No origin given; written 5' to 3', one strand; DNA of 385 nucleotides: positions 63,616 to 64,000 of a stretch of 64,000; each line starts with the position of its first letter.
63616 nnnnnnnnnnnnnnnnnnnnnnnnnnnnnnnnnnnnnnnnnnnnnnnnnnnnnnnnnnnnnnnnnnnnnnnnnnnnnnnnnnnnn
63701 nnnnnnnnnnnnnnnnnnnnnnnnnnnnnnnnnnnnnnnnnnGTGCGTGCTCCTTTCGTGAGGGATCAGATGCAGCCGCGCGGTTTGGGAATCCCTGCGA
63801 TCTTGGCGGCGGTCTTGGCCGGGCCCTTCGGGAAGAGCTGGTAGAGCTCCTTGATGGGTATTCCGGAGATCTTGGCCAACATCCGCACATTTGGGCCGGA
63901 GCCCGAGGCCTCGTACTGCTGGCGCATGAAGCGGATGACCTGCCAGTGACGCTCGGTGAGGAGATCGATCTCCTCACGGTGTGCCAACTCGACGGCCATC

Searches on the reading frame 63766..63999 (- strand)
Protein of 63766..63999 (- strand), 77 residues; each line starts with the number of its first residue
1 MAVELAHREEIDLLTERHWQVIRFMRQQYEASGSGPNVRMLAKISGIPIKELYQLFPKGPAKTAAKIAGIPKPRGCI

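Call 54: search_protein_families(library=pfam, proteins=[window:63766-63999:-], max_evalue=0.001)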
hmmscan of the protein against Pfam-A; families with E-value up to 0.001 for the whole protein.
window:63766-63999:- (77 aa): 1 family
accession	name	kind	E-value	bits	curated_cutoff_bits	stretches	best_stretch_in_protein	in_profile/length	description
PF04358.19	DsrC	-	1.4e-25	90.3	24.9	1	1-77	25-107/107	DsrC like protein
